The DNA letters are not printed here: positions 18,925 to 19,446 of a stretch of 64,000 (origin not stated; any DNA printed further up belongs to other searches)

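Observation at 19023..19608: Promoterless hicAB cassette dropped into an overlapping stop/start junction of a catabolic operon, bracketed by a perfect 45-bp direct repeat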

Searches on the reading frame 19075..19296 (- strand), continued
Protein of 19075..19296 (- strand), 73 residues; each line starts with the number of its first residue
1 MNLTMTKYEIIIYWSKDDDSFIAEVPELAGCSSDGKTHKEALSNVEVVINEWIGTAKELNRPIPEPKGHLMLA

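Call 33: find_encoding_contigs(protein=P0241, flank=3000, max_places=10)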
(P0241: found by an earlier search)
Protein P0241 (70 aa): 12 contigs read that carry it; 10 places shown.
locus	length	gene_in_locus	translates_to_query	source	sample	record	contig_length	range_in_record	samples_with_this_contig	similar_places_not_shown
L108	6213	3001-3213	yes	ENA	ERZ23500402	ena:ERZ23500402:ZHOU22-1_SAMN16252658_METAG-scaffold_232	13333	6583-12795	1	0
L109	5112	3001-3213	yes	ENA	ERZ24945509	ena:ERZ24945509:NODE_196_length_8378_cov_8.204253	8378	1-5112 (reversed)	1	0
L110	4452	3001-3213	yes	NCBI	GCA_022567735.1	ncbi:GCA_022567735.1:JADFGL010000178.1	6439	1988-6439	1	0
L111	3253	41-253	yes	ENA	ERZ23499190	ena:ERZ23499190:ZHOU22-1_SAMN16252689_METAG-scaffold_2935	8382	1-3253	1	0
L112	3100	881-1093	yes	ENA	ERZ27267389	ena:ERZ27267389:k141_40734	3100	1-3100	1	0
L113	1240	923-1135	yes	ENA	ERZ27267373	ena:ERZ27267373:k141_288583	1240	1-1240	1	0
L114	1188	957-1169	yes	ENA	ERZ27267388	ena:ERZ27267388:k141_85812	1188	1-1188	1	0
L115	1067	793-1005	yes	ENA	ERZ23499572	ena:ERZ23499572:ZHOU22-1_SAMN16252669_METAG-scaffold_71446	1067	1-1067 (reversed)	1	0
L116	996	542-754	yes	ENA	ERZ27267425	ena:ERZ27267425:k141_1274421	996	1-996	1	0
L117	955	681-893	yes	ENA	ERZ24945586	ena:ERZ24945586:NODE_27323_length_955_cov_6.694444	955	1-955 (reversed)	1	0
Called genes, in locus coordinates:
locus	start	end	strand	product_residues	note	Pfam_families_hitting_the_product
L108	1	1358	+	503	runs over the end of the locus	PF00171:Aldedh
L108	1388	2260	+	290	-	PF00795:CN_hydrolase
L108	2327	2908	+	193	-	PF01797:Y1_Tnp (weak)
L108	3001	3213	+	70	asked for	PF21748:UPF0150, PF15919:HicB_lk_antitox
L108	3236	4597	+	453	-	PF00202:Aminotran_3, PF00155:Aminotran_1_2 (faint)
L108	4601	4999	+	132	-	PF07681:DoxX, PF05514:HR_lesion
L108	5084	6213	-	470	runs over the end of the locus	PF00860:Xan_ur_permease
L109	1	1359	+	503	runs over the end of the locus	PF00171:Aldedh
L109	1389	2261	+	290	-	PF00795:CN_hydrolase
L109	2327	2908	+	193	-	PF01797:Y1_Tnp (faint)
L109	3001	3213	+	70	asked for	PF21748:UPF0150, PF15919:HicB_lk_antitox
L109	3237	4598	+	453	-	PF00202:Aminotran_3, PF00155:Aminotran_1_2 (faint)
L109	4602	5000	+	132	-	PF07681:DoxX, PF05514:HR_lesion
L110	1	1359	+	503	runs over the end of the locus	PF00171:Aldedh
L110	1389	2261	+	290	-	PF00795:CN_hydrolase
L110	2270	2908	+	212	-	PF01797:Y1_Tnp (weak)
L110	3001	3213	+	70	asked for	PF21748:UPF0150, PF15919:HicB_lk_antitox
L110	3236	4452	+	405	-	PF00202:Aminotran_3, PF00155:Aminotran_1_2 (faint)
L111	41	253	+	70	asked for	PF21748:UPF0150, PF15919:HicB_lk_antitox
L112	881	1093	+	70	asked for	PF21748:UPF0150, PF15919:HicB_lk_antitox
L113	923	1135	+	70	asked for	PF21748:UPF0150, PF15919:HicB_lk_antitox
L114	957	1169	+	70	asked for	PF21748:UPF0150, PF15919:HicB_lk_antitox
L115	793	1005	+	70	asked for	PF21748:UPF0150, PF15919:HicB_lk_antitox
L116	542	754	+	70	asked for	PF21748:UPF0150, PF15919:HicB_lk_antitox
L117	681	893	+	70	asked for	PF21748:UPF0150, PF15919:HicB_lk_antitox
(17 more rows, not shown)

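Call 35: search_protein_families(library=pfam, proteins=[L110:2270-2908:+, L108:3001-3213:+], max_evalue=1)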
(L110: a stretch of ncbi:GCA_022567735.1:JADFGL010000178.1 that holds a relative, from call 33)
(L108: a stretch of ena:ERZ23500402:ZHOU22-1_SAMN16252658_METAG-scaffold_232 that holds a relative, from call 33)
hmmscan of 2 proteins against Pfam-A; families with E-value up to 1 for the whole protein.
L110:2270-2908:+ (212 aa): 2 families
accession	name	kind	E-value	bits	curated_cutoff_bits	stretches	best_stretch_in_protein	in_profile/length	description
PF01797.21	Y1_Tnp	-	2.7e-06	27.9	23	1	37-122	5-88/121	Transposase IS200 like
PF22397.2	NADAR-DarT1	-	0.0014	18.6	27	1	35-139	91-199/212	DarT1-associated NADAR antitoxin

L108:3001-3213:+ (70 aa): 3 families
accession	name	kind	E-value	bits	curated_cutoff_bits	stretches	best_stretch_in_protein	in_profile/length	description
PF15919.11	HicB_lk_antitox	-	2e-08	34.8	27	1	5-64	1-59/123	HicB_like antitoxin of bacterial toxin-antitoxin system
PF21748.3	UPF0150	-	2.7e-08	34.1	27.3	1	13-57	16-60/64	UPF0150-like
PF24113.1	DUF7387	-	0.016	16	27.9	1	4-47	10-52/85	Family of unknown function (DUF7387)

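Call 36: search_protein_families(library=ncbifam, proteins=[L110:2270-2908:+], max_evalue=1)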
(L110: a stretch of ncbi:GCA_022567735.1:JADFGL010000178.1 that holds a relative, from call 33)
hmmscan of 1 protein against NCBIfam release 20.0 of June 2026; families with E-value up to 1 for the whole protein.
L110:2270-2908:+ (212 aa): 2 families
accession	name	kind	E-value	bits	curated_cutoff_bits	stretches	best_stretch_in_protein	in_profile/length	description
NF047646.1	REP_Tyr_transpos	equivalog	2.1e-28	99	80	1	31-180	4-145/146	REP-associated tyrosine transposase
NF033573.1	transpos_IS200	equivalog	0.0025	18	55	1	56-121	29-93/126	IS200/IS605 family transposase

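Call 47: find_encoding_contigs(protein=P0263, flank=3000, max_places=10)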
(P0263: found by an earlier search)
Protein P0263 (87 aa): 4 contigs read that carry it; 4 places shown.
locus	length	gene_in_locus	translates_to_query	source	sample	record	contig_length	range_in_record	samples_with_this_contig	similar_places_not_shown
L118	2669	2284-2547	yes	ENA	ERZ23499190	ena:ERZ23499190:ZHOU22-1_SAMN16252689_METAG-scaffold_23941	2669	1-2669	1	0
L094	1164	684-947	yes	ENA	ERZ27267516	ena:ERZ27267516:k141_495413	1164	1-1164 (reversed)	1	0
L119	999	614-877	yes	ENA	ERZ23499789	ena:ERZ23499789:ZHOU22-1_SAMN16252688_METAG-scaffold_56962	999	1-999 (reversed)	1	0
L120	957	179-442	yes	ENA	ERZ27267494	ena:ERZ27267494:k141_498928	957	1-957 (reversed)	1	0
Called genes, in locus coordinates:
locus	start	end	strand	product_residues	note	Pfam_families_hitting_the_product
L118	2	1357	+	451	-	?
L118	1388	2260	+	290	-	PF00795:CN_hydrolase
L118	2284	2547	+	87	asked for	PF07927:HicA_toxin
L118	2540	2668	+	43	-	?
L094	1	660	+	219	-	?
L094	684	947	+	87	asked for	PF07927:HicA_toxin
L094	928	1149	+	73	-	PF21748:UPF0150, PF15919:HicB_lk_antitox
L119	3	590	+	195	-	?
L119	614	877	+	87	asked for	PF07927:HicA_toxin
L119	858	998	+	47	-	?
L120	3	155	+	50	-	?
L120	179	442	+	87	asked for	PF07927:HicA_toxin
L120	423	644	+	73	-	PF21748:UPF0150, PF15919:HicB_lk_antitox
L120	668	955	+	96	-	?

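Call 48: find_encoding_contigs(protein=P0264, flank=3000, max_places=10)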
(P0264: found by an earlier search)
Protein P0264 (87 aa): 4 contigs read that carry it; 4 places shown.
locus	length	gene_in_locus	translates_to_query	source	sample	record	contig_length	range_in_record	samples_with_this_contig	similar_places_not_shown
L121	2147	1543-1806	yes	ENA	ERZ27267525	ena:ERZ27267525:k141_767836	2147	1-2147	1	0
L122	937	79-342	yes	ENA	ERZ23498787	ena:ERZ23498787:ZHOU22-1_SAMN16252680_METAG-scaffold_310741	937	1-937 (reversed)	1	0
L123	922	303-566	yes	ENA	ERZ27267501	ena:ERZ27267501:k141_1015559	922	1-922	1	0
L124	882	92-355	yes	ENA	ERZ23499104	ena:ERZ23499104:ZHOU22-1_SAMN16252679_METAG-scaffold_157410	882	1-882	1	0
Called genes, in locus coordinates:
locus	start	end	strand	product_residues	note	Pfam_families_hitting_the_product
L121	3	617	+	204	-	?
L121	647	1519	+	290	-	PF00795:CN_hydrolase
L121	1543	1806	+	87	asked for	PF07927:HicA_toxin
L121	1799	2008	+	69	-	PF21748:UPF0150, PF15919:HicB_lk_antitox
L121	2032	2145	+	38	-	?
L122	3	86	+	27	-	?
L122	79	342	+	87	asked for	PF07927:HicA_toxin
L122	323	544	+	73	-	PF21748:UPF0150, PF15919:HicB_lk_antitox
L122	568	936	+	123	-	?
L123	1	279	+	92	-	?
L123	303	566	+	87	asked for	PF07927:HicA_toxin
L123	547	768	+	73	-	PF21748:UPF0150, PF15919:HicB_lk_antitox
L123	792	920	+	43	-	?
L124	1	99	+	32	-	?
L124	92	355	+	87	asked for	PF07927:HicA_toxin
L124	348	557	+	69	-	PF21748:UPF0150, PF15919:HicB_lk_antitox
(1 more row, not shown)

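Call 75: search_solved_structures(query=window:19075-19284:-, max_evalue=0.01, show_alignments=2)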
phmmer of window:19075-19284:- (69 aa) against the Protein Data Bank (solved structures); distinct sequences matched with E-value up to 0.01: 1.
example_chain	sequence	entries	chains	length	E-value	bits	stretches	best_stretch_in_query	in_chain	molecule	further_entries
2dsy_A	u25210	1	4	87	0.0015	21.7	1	7-53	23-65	Hypothetical protein TTHA0281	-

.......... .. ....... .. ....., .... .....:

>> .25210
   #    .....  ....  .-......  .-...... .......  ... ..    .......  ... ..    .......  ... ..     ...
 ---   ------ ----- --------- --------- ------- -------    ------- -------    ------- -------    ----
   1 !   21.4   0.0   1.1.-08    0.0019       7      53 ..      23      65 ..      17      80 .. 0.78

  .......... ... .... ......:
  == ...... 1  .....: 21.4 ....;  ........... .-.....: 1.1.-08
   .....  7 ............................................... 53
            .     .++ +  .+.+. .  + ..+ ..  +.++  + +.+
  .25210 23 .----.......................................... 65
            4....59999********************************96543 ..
